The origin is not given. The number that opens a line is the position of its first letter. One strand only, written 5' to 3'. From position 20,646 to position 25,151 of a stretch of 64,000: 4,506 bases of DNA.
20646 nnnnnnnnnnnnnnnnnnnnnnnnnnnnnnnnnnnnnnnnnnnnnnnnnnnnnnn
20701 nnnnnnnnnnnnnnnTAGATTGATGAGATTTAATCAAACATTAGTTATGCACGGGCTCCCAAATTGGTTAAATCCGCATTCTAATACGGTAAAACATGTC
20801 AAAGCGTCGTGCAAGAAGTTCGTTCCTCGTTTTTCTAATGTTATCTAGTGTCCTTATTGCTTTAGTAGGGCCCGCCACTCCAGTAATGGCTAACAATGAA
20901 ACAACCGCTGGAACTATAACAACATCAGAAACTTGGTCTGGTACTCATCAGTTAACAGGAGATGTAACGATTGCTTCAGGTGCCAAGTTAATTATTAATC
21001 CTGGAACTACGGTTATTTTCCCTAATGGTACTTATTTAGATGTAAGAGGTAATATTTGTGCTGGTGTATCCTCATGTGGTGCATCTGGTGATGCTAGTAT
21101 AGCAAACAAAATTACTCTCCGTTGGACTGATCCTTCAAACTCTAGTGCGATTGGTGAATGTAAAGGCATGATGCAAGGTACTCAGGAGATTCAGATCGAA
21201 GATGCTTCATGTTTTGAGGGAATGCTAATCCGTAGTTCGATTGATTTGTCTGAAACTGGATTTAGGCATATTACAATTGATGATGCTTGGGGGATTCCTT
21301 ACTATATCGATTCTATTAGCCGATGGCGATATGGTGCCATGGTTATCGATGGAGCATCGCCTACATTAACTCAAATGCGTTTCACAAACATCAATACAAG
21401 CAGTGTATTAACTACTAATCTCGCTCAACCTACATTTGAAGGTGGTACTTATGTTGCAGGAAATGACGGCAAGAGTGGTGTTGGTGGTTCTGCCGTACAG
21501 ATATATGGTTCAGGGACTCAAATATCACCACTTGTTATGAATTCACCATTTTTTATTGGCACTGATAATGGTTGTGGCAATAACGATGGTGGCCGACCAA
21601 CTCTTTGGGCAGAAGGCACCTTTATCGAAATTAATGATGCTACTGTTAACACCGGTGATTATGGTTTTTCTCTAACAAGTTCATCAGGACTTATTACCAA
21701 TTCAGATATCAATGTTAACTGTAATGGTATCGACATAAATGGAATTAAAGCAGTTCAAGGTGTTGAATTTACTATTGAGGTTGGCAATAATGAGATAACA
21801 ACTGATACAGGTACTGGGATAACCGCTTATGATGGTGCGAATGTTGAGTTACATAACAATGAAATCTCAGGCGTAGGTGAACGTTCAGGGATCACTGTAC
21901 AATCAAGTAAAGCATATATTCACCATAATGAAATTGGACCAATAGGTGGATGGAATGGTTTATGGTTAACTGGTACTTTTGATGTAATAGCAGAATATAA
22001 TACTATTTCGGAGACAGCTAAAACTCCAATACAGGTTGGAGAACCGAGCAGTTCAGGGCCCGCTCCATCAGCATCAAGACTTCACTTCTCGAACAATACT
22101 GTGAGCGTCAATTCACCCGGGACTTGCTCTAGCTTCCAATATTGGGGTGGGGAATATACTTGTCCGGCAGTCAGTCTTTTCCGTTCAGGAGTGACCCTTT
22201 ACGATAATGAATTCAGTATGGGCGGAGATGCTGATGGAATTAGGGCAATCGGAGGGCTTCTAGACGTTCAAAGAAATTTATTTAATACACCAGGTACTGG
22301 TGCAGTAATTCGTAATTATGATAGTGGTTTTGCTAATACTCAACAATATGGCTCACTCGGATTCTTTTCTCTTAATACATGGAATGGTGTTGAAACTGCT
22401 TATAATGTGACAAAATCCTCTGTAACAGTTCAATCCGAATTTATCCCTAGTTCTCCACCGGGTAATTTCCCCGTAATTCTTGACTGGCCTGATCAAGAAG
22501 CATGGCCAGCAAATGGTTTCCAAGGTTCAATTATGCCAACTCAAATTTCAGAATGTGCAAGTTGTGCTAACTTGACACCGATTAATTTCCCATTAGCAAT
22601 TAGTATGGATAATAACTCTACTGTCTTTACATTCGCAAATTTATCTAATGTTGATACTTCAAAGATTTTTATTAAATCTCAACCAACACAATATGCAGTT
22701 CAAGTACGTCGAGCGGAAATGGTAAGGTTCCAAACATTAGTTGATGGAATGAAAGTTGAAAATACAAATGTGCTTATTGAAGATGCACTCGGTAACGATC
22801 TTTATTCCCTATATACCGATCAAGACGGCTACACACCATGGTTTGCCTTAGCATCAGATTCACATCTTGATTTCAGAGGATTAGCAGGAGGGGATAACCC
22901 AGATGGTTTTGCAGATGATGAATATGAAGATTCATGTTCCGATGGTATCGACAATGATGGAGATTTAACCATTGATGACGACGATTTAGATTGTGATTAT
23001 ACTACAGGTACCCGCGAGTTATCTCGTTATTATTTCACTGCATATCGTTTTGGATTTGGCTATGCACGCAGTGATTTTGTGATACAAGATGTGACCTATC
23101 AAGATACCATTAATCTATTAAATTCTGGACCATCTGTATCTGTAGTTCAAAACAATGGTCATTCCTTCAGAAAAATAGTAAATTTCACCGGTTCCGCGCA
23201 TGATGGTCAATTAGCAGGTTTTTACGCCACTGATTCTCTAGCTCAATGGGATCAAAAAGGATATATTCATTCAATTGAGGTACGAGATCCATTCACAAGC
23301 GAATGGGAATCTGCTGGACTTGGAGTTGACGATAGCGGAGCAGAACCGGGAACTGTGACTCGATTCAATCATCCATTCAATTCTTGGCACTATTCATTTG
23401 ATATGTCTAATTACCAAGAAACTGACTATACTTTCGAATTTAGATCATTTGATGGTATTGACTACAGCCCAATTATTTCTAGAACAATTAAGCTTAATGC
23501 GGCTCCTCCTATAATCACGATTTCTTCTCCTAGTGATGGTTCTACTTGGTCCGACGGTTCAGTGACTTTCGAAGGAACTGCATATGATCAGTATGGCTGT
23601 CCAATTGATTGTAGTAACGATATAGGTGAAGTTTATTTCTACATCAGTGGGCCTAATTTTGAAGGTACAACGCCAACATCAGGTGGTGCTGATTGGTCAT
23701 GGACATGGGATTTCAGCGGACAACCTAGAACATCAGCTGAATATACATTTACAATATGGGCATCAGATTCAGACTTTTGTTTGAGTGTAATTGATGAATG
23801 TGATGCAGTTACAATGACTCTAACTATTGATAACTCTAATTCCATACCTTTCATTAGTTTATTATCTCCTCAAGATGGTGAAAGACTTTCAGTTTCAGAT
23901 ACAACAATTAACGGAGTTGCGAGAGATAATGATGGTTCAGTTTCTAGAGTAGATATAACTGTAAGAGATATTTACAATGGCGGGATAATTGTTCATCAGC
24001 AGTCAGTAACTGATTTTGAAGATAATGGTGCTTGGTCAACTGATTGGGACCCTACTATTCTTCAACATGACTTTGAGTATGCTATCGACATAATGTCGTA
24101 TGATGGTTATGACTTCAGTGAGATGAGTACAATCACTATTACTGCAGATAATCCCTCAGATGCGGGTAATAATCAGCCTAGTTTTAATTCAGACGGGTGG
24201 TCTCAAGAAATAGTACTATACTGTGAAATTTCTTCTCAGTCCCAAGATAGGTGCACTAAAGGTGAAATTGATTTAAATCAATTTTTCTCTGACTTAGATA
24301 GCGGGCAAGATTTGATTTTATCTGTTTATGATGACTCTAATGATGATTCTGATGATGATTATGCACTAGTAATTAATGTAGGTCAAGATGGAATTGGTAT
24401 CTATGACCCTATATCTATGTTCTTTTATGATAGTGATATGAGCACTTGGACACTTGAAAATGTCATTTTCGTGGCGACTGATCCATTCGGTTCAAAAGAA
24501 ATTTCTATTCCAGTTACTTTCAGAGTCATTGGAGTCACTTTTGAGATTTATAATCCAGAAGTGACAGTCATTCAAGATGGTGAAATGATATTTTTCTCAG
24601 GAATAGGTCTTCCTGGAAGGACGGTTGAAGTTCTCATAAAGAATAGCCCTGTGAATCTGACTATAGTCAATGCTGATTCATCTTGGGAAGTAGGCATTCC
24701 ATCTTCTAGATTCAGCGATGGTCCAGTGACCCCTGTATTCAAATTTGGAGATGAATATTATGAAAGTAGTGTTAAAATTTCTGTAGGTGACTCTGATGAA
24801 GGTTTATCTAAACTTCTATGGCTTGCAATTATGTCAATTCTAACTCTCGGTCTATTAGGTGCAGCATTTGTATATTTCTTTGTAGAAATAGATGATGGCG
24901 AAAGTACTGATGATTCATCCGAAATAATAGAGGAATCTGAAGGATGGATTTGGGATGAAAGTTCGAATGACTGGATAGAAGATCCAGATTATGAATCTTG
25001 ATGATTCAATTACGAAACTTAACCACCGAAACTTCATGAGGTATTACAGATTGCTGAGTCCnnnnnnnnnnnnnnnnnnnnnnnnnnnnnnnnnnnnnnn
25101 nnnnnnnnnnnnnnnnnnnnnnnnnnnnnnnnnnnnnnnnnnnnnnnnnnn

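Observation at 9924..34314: Candidate envelope-megaprotein production locus: AglB fusion, coupled subtilase, beta-helix adhesin, STAND-like regulator, MBL hydrolase, TSP3/propeller megaprotein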

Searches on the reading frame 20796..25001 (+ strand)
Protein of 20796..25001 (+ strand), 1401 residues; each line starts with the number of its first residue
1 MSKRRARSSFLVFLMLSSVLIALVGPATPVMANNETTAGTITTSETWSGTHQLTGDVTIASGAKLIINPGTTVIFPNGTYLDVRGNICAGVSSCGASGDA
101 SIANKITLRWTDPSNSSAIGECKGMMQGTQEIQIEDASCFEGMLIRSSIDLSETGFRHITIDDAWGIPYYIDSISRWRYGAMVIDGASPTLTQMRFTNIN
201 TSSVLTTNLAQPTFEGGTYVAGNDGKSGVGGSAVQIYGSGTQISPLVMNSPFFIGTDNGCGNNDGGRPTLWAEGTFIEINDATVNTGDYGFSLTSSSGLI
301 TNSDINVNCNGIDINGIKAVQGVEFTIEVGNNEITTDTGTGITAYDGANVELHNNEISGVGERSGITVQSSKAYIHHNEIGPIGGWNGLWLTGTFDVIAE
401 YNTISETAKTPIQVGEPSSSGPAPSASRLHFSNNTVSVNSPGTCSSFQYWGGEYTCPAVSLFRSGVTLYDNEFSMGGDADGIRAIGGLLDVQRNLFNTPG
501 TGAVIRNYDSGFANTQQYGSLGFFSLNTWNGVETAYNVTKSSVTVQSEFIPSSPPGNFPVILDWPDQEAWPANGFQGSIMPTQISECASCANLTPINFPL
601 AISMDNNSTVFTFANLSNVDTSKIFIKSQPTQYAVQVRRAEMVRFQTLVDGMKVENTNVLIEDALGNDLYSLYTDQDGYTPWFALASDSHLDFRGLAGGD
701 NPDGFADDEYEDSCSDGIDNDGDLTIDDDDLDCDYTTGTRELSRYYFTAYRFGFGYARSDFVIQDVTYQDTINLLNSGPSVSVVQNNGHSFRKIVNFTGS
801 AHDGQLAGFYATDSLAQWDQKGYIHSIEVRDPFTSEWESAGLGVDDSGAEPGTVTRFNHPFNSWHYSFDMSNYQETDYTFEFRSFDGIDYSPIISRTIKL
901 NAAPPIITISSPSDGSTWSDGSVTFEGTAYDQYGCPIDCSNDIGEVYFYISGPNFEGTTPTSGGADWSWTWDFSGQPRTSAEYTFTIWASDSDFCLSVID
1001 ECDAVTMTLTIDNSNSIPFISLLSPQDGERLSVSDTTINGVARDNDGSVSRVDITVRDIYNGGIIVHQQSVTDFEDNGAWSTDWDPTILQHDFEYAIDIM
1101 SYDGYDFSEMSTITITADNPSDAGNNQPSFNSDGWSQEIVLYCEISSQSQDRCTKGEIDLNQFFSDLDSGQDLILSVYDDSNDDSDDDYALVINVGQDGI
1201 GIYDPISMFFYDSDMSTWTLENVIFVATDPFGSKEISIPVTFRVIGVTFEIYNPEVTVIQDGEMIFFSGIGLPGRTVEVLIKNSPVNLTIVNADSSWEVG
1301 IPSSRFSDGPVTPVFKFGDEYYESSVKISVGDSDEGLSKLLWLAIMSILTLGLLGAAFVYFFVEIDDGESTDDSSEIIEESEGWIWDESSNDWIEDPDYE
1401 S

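Call 4: search_protein_families(library=pfam, proteins=[window:20796-25001:+], max_evalue=0.01)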
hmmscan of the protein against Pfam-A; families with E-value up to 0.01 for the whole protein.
window:20796-25001:+ (1401 aa): 2 families
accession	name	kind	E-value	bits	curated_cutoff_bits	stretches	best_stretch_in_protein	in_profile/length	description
PF13229.12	Beta_helix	-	2.4e-11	44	25.9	1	290-444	2-139/158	Right handed beta helix region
PF17957.7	Big_7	-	4.8e-11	43.6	24.1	2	905-986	1-69/70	Bacterial Ig domain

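Call 5: search_protein_families(library=ncbifam, proteins=[window:20796-25001:+], max_evalue=0.01)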
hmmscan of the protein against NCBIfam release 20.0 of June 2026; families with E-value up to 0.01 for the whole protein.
window:20796-25001:+ (1401 aa): 1 family
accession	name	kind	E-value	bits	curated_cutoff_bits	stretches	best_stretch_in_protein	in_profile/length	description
NF033662.1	acid_disulf_rpt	repeat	0.0025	17.5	41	0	711-734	4-27/32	acidic double-disulfide repeat-containing protein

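Call 60: search_protein_families(library=padloc, proteins=[window:20796-25001:+], max_evalue=0.01)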
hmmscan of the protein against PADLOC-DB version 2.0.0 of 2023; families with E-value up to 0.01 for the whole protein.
window:20796-25001:+ (1401 aa): 0 families

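Call 61: search_solved_structures(query=window:20796-25001:+, max_evalue=0.01)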
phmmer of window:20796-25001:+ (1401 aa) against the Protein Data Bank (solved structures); distinct sequences matched with E-value up to 0.01: 0.
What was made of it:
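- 20796..25001 (+): 1,401-aa surface protein. It has an N-terminal signal-like segment, a right-handed β-helix, two Big_7 Ig domains, a C-terminal TM segment (aa 1341-1359) and an acidic cytoplasmic tail. The tail carries the conserved motif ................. (nt 24942-24992). No match to any solved structure by sequence (call 61).
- Tried and rejected: The β-helix protein has no relative of solved structure by sequence (call 61).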

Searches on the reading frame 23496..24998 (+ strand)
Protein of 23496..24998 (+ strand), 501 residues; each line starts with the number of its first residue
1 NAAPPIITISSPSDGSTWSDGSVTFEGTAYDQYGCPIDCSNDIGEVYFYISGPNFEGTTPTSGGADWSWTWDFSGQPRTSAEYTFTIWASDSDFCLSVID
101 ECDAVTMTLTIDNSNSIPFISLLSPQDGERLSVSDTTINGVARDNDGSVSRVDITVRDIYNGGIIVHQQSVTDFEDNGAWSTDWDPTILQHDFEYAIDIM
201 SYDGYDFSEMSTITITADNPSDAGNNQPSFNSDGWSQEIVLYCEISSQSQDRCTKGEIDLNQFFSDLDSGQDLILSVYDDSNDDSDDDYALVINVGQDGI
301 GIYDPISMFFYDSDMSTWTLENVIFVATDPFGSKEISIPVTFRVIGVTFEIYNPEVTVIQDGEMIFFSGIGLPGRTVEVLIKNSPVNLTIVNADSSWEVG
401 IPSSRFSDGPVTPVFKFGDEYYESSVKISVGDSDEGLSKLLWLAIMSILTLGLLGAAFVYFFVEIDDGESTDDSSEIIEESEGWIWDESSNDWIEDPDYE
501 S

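Call 30: search_protein_families(library=pfam, proteins=[window:23496-24998:+], max_evalue=0.1)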
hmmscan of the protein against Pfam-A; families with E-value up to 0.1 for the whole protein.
window:23496-24998:+ (501 aa): 2 families
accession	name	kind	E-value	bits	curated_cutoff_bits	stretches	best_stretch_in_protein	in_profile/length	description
PF17957.7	Big_7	-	1e-15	58.5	24.1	2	5-86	1-69/70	Bacterial Ig domain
PF09136.16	Glucodextran_B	-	0.0016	18.7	27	0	5-34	1-30/83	Glucodextranase, domain B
